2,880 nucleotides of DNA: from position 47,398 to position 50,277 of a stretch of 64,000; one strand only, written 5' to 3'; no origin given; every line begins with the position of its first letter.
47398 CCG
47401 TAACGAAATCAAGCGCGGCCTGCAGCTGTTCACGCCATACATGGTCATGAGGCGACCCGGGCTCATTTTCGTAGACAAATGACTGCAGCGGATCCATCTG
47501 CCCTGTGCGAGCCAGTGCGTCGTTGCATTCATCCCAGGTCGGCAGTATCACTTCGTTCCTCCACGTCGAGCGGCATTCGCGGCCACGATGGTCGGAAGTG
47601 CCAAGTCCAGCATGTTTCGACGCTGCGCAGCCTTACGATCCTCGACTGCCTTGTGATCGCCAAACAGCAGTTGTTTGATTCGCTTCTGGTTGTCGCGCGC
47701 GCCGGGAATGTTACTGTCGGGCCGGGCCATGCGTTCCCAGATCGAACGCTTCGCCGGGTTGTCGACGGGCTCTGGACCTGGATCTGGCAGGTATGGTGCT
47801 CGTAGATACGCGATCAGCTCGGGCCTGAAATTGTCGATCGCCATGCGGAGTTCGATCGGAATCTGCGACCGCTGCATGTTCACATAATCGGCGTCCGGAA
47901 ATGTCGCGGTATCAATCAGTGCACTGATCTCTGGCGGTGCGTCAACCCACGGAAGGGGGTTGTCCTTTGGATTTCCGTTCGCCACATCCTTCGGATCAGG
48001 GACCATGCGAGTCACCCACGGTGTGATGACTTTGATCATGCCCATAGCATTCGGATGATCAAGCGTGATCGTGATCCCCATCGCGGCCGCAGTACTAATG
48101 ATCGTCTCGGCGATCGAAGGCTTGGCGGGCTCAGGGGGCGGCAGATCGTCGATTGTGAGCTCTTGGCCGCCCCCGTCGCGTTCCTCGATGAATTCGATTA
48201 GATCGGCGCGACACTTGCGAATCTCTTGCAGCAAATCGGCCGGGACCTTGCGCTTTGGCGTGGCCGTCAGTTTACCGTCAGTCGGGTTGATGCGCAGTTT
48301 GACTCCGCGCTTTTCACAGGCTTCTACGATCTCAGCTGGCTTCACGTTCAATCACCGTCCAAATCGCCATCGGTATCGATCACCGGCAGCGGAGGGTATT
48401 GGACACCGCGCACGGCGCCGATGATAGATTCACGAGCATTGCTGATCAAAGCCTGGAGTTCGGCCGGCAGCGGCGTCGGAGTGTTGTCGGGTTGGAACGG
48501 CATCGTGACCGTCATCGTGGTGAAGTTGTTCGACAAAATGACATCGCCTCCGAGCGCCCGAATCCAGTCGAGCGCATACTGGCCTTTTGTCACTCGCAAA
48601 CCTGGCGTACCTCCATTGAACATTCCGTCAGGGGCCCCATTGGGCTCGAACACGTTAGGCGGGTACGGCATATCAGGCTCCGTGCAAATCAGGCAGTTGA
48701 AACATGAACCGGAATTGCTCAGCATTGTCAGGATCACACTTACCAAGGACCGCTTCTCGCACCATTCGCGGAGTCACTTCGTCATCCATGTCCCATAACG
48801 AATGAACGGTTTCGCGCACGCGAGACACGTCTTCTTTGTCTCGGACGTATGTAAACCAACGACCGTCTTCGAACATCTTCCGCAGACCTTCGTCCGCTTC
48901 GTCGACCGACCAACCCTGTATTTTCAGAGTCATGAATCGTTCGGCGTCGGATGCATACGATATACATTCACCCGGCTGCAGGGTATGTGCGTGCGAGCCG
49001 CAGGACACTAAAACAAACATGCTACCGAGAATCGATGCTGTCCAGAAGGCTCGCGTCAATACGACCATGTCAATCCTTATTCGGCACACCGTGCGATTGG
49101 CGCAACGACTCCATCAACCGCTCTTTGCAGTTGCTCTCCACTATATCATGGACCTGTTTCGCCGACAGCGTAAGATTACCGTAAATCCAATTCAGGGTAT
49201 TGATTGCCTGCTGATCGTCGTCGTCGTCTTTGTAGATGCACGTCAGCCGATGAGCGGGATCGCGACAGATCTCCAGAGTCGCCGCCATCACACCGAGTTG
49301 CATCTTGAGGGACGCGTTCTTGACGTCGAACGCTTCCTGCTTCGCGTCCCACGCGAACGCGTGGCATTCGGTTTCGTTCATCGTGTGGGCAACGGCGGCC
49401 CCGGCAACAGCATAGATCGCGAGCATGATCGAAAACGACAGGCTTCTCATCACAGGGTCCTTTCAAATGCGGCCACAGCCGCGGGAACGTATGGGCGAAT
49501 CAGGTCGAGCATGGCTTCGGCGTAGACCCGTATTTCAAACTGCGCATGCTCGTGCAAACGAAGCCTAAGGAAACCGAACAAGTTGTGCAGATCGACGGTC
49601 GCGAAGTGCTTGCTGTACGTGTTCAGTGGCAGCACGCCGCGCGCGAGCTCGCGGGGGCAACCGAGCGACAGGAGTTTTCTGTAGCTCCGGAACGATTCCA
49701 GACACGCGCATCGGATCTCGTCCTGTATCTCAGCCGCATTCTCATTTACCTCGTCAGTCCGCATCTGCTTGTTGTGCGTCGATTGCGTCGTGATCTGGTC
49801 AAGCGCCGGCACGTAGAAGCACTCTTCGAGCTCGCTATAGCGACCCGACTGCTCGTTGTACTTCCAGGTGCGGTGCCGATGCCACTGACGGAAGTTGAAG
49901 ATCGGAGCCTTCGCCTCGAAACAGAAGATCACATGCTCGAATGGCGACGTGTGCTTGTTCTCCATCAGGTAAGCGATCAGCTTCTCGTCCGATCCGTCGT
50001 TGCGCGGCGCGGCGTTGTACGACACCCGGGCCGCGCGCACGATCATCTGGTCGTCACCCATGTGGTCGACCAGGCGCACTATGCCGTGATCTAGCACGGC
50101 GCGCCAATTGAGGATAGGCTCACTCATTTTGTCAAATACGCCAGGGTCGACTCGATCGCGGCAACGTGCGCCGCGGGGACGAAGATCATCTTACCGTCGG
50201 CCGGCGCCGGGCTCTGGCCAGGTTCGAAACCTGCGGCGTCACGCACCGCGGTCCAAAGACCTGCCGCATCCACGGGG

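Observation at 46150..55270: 9-kb accessory island inserted between terminase large subunit and portal genes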

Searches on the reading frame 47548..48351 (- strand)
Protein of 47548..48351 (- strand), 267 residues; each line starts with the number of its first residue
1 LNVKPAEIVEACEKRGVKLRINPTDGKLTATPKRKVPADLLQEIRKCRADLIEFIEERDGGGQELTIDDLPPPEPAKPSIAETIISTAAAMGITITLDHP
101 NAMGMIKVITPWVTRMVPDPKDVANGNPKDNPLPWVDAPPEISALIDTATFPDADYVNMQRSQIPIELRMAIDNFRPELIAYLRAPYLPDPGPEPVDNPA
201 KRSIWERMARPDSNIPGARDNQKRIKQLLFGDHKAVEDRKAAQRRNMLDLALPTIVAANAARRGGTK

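Call 12: search_protein_families(library=pfam, proteins=[window:47548-48351:-], max_evalue=0.05)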
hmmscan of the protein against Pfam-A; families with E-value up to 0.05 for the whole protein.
window:47548-48351:- (267 aa): 2 families
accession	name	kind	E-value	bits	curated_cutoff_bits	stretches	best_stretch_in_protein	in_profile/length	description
PF18563.6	TubC_N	-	2.3e-06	28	26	1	7-57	3-52/52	TubC N-terminal docking domain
PF14601.11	TFX_C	-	0.023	15.1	27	0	5-24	29-48/83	DNA_binding protein, TFX, C-term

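Call 25: search_dna_similar(query=window:47548-48351:-, collection=phages, mode=protein, max_rows=25, max_evalue=0.001)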
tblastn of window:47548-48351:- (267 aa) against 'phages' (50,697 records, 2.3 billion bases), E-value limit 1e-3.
No match.

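Call 26: search_protein_families(library=phrogs, proteins=[window:47548-48351:-], max_evalue=0.01)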
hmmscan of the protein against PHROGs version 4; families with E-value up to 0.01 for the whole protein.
window:47548-48351:- (267 aa): 0 families

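Call 40: find_homologous_proteins(query=window:47548-48351:-, max_evalue=0.001)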
Query window:47548-48351:- (267 aa): 11 proteins with E <= 0.001 among 1496 candidates.
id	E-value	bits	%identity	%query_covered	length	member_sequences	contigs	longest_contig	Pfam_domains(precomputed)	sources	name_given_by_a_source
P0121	3.0e-171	586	99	100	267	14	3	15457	PF18563.7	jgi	jgi:hypothetical protein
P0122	2.9e-88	314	62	96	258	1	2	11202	PF18563.7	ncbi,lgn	-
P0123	1.8e-73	265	53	96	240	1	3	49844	PF18563.7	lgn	-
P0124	3.8e-69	251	52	95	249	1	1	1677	-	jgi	jgi:hypothetical protein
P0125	1.3e-68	249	52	94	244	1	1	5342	-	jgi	jgi:hypothetical protein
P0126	2.0e-68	249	52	96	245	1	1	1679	PF18563.7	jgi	jgi:hypothetical protein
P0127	3.4e-61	225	47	96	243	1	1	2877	-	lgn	-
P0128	3.8e-57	212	45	95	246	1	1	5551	-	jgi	-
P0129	6.2e-53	198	46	94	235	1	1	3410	-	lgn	-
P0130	2.9e-51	192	42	95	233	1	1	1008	-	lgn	-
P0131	5.3e-42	162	41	94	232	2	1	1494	-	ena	-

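Call 41: find_encoding_contigs(protein=P0123, flank=10000, max_places=3)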
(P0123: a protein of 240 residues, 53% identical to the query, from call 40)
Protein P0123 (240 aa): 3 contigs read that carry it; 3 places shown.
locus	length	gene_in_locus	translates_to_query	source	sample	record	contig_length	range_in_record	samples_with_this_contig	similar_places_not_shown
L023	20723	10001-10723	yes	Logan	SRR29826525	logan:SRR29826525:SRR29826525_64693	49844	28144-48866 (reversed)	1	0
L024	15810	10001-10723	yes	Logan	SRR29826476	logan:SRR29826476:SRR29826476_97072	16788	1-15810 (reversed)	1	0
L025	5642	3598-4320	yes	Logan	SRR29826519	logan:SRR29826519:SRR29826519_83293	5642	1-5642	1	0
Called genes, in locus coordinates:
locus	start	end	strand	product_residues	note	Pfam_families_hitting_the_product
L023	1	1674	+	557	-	PF17289:Terminase_6C (weak)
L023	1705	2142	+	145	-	-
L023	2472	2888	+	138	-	-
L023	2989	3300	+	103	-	-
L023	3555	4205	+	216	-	-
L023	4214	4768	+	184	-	-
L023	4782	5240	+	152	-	-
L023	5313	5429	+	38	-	-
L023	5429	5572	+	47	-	-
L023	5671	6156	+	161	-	-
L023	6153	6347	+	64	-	-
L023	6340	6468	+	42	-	-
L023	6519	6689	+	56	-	-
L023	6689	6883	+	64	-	-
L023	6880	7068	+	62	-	-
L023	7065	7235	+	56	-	-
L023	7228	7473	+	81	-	-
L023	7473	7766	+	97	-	PF02617:ClpS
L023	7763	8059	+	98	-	-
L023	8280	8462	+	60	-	-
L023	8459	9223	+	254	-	PF02511:Thy1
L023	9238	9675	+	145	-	-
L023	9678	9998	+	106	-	-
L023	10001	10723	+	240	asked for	PF18563:TubC_N (faint)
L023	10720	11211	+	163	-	-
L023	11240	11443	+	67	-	-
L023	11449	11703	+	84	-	-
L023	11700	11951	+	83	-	-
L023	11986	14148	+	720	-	PF06381:Phage_portal_3, PF18823:InPase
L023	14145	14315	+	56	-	-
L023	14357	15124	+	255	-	PF04233:Phage_Mu_F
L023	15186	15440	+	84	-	-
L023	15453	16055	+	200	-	-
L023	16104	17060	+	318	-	-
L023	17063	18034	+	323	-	-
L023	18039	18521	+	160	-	-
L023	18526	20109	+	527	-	-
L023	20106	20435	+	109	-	PF23148:Gp77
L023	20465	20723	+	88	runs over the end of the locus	-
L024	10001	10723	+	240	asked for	PF18563:TubC_N (faint)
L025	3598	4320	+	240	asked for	PF18563:TubC_N (faint)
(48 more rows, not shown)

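Call 77: predict_structure(alignment_id=A2)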
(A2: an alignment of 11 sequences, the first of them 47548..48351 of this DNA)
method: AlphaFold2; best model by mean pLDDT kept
length: 267 residues; sequences in the alignment: 11
mean_pLDDT: 72.8   pTM: 0.36
mean pLDDT of the five models: 72.8, 70.1, 70.1, 68.4, 67.7
residues with pLDDT >= 90: 39; 70-90: 128; 50-70: 65; < 50: 35
segments of 3 or more residues with pLDDT < 50: 61-67, 130-139, 142-156
pLDDT, mean of each block of 10 residues (from residue 1): 77 83 76 80 83 76 47 72 91 90 89 65 54 48 46 51 87 92 84 59 65 63 74 78 88 83 63
secondary structure, 60 per line:
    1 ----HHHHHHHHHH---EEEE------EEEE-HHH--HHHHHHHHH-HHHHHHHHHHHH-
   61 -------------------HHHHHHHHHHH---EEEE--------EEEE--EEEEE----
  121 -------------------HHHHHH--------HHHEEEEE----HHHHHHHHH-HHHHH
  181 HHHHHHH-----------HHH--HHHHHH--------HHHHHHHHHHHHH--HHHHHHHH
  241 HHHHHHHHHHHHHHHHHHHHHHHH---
elements in order: H5-14 E18-21 E28-31 H38-46 H48-59 H80-90 E94-97 E106-109 E112-116 H140-145 E157-161 H166-174 H176-187 H204-209 H218-230 H233-264

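Call 96: search_protein_families(library=pfam, proteins=[L023:1705-2142:+, L023:2472-2888:+, L023:3555-4205:+, L023:4214-4768:+, L023:4782-5240:+, L023:5671-6156:+], max_evalue=0.01)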
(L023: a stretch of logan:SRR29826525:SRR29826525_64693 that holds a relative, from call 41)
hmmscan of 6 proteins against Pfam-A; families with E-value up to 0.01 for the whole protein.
L023:1705-2142:+ (145 aa): 0 families

L023:2472-2888:+ (138 aa): 1 family
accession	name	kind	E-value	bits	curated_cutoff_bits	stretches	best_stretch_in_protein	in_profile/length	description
PF23714.1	Rv3627c_N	-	0.00066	20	27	1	10-45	16-50/58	Carboxypeptidase Rv3627c-like, N-terminal domain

L023:3555-4205:+ (216 aa): 0 families

L023:4214-4768:+ (184 aa): 0 families

L023:4782-5240:+ (152 aa): 0 families

L023:5671-6156:+ (161 aa): 0 families

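Call 100: search_protein_families(library=phrogs, proteins=[L023:7763-8059:+], max_evalue=0.001)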
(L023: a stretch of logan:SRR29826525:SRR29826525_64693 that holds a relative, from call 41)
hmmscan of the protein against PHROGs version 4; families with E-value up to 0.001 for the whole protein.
L023:7763-8059:+ (98 aa): 0 families

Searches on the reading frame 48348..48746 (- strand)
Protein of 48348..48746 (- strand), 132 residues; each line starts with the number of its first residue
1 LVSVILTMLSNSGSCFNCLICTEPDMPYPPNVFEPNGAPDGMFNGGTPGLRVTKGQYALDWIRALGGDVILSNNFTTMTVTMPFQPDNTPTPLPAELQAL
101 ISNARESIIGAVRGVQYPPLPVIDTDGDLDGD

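Call 12: search_protein_families(library=pfam, proteins=[window:48348-48746:-], max_evalue=0.05)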
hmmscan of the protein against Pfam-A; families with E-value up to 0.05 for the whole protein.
window:48348-48746:- (132 aa): 1 family
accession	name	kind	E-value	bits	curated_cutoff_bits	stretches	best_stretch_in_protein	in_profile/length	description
PF04478.17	Mid2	-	0.013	15.7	23.2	1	66-122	10-63/150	Mid2 like cell wall stress sensor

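Call 26: search_protein_families(library=phrogs, proteins=[window:48348-48746:-], max_evalue=0.01)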
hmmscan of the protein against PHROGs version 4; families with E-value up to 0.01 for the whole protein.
window:48348-48746:- (132 aa): 0 families

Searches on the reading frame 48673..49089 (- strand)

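Call 12: search_protein_families(library=pfam, proteins=[window:48673-49089:-], max_evalue=0.05)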
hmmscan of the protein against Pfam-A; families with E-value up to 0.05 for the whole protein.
window:48673-49089:- (138 aa): 1 family
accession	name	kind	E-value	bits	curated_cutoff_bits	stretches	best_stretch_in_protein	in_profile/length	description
PF07578.16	LAB_N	-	0.037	14.6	26.7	0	8-28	25-45/71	Lipid A Biosynthesis N-terminal domain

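Call 26: search_protein_families(library=phrogs, proteins=[window:48673-49089:-], max_evalue=0.01)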
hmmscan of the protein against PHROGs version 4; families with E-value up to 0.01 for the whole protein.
window:48673-49089:- (138 aa): 0 families

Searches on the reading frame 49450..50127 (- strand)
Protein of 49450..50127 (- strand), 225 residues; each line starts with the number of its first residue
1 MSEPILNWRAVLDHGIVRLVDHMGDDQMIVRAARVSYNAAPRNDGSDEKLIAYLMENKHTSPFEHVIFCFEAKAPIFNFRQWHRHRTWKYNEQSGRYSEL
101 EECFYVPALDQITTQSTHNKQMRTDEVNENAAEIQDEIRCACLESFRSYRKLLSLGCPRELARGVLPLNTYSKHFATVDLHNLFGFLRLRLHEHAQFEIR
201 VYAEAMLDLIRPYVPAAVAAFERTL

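Call 11: search_protein_families(library=pfam, proteins=[window:49450-50127:-], max_evalue=0.05)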
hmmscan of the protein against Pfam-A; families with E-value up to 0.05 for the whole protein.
window:49450-50127:- (225 aa): 1 family
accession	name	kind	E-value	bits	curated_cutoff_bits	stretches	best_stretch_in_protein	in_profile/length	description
PF02511.20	Thy1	-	3.9e-52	177.2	24.8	1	18-215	1-190/191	Thymidylate synthase complementing protein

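Call 91: search_solved_structures(query=window:49450-50127:-, show_alignments=1, max_evalue=1e-10)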
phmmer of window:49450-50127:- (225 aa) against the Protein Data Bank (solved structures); distinct sequences matched with E-value up to 1e-10: 17.
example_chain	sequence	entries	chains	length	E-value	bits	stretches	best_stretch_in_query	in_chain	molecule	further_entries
6j61_A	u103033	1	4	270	7.5e-57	195.7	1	11-223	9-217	Flavin-dependent thymidylate synthase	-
3n0b_A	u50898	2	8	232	1.1e-49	172.3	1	11-221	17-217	Thymidylate synthase thyX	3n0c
5chp_A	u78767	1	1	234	6.9e-49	169.7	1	11-221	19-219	Thymidylate synthase ThyX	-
1kq4_A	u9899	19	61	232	7.8e-49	169.5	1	11-221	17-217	HYPOTHETICAL PROTEIN TM0449 | Thymidylate synthase thyX | Flavin-dependent thymidylate synthase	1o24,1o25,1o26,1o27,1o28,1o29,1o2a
4gtl_A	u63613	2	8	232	2e-48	168.1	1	11-221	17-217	Thymidylate synthase thyX | Thymidylate synthase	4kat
3g4a_A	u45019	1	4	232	2.1e-48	168.1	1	11-221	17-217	Thymidylate synthase thyX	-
8rep_A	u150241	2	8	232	2.8e-48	167.7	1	11-221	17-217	Flavin-dependent thymidylate synthase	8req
3g4c_A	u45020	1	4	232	3.9e-48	167.2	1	11-221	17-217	Thymidylate synthase thyX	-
4gtc_A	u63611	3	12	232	3.9e-48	167.2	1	11-221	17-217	Thymidylate synthase thyX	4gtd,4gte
5iot_A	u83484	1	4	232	5.3e-48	166.8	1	11-221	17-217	Thymidylate synthase ThyX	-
5ios_A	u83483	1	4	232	5.3e-48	166.8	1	11-221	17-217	Thymidylate synthase ThyX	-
4kar_A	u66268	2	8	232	1.3e-47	165.5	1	11-221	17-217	Thymidylate synthase | Thymidylate synthase ThyX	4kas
4gtf_A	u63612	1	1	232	1.8e-47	165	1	11-221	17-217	Thymidylate synthase thyX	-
4p5a_A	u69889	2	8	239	2.5e-33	118.8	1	16-215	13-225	Thymidylate synthase ThyX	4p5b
2cfa_B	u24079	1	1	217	1.6e-11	47.5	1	26-215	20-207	THYMIDYLATE SYNTHASE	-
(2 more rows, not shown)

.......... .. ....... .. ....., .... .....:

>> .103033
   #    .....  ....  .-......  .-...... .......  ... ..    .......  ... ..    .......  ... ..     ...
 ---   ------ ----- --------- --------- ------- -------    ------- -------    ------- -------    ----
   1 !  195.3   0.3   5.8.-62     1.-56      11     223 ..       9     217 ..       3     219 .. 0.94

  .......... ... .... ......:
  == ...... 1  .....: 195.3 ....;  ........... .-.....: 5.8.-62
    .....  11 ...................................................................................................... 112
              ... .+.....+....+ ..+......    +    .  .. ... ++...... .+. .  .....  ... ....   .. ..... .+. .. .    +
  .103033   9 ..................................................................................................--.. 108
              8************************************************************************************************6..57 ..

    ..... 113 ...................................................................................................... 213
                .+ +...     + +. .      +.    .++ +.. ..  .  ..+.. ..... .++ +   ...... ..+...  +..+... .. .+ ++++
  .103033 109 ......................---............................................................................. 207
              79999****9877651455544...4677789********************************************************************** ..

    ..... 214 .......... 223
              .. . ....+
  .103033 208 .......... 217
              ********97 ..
